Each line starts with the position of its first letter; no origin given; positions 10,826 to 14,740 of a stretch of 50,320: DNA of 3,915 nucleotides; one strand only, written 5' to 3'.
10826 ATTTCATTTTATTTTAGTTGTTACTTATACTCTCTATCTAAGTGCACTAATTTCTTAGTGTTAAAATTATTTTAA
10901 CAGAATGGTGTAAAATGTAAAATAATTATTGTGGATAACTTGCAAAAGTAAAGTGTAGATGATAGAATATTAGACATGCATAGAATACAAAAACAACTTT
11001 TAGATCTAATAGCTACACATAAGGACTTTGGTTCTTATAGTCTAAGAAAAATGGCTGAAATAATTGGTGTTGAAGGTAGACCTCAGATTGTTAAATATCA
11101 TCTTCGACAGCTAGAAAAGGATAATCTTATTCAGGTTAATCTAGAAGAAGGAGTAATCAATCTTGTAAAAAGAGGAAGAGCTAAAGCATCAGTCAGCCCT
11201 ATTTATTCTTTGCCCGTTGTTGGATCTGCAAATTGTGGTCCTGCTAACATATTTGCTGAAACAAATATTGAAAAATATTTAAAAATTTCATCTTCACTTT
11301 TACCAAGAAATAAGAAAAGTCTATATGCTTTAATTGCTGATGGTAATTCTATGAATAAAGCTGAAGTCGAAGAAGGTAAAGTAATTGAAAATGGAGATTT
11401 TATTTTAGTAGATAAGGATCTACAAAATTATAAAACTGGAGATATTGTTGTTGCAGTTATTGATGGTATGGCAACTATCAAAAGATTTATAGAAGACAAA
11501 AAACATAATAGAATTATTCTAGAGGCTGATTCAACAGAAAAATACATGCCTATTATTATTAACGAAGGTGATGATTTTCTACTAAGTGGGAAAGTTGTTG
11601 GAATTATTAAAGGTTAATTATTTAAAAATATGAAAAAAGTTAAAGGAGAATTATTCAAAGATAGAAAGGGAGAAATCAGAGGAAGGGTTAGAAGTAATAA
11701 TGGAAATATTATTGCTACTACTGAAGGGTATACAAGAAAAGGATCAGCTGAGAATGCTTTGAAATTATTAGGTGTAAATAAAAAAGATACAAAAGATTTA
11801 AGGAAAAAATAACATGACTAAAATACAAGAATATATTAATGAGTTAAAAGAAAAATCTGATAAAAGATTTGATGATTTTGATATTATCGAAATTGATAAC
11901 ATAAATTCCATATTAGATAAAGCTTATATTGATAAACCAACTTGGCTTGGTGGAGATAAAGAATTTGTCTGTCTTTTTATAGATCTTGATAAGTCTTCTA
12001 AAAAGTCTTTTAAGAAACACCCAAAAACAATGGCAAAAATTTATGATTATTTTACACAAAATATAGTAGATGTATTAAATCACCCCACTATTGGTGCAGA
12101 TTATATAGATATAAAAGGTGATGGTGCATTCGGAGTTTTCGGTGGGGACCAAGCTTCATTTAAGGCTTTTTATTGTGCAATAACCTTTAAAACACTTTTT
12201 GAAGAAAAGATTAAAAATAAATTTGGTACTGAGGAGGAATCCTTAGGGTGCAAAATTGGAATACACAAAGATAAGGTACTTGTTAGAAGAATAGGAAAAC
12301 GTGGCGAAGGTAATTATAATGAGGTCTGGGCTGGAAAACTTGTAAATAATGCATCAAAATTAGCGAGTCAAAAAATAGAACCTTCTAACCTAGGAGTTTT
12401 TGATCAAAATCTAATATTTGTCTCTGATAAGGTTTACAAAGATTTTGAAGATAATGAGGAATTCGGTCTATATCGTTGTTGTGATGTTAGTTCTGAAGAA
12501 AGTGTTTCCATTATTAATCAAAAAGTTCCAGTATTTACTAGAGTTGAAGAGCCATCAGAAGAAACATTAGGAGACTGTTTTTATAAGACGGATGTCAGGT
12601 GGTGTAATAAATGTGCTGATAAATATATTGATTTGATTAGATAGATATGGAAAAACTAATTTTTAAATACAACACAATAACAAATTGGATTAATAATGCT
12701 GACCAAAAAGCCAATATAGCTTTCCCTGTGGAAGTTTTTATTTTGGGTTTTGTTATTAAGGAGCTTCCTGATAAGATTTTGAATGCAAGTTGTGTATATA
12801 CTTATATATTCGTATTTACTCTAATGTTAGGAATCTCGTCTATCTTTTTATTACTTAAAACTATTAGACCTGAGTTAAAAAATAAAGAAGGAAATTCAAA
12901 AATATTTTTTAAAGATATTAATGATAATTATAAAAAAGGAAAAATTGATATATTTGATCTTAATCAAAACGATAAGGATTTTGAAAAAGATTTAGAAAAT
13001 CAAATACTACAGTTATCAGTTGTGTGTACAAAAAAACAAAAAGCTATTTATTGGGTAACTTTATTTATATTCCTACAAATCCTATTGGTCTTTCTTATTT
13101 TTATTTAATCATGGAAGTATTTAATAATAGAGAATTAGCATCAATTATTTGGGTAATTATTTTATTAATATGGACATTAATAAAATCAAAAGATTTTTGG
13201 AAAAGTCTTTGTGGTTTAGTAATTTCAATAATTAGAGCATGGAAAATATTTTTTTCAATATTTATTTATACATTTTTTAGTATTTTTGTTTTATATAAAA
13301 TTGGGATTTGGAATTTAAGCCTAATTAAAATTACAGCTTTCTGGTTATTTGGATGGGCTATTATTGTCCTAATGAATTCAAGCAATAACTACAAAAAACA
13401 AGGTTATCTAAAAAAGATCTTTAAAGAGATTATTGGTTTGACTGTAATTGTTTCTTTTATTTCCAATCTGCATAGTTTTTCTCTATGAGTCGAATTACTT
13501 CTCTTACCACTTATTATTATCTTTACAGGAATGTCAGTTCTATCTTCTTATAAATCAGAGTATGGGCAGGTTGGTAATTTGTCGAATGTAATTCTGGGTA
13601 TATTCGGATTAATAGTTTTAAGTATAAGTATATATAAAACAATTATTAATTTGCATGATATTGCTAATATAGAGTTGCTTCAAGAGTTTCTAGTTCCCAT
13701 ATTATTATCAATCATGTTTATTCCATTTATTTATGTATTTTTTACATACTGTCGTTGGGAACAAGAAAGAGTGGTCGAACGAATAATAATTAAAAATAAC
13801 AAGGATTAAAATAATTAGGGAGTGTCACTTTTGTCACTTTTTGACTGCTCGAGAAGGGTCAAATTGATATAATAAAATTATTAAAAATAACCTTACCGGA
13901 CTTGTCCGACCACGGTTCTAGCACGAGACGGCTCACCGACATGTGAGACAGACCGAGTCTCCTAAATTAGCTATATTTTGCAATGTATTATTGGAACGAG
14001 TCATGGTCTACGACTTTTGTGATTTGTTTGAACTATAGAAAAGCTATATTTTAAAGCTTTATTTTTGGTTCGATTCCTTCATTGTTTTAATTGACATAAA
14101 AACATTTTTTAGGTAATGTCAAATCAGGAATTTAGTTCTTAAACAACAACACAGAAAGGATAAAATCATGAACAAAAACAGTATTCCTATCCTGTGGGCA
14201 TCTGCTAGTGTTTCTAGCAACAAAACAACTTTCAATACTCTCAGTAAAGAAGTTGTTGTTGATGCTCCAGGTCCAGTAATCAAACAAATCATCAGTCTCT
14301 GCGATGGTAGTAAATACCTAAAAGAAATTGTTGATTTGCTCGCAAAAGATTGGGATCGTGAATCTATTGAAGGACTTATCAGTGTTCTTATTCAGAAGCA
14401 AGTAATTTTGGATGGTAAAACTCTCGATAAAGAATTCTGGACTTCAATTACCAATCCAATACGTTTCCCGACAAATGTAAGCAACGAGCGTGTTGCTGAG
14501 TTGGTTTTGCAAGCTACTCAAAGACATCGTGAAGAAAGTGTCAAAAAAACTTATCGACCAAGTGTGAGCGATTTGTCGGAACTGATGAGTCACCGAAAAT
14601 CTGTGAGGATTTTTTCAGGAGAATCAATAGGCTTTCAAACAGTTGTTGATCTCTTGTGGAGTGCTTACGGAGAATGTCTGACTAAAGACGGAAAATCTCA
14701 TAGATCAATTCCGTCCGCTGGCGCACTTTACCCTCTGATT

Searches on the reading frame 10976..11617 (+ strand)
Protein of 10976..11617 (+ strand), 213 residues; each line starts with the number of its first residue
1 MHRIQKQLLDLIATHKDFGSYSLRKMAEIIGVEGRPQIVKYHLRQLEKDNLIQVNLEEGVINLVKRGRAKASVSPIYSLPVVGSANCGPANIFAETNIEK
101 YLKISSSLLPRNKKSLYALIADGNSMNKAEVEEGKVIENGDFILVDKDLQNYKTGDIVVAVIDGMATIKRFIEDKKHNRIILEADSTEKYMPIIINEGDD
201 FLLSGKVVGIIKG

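Call 9: search_protein_families(library=pfam, proteins=[window:10976-11617:+], max_evalue=0.01)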
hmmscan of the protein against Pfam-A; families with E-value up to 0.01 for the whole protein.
window:10976-11617:+ (213 aa): 2 families
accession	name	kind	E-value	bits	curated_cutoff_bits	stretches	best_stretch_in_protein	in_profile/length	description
PF00717.28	Peptidase_S24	-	1.8e-20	73.2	23.3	1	80-208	1-116/116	Peptidase S24-like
PF04025.18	RemA-like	-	0.0075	16.8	26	0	157-205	14-63/73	Extracellular matrix regulatory protein A-like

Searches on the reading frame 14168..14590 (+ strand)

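Call 55: search_protein_families(library=pfam, proteins=[window:14168-14590:+], max_evalue=10)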
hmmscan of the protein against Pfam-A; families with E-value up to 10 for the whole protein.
window:14168-14590:+ (141 aa): 3 families
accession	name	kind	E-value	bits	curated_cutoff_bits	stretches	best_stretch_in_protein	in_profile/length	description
PF03965.22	Penicillinase_R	-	0.044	14.6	22.6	1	50-102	19-73/115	Penicillinase repressor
PF21475.2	PaaA-like_N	-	0.11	12.4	27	1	25-60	20-53/60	PaaA-like, N-terminal domain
PF08635.15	ox_reductase_C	-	0.14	12.3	22.5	1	16-57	33-69/142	Putative oxidoreductase C terminal domain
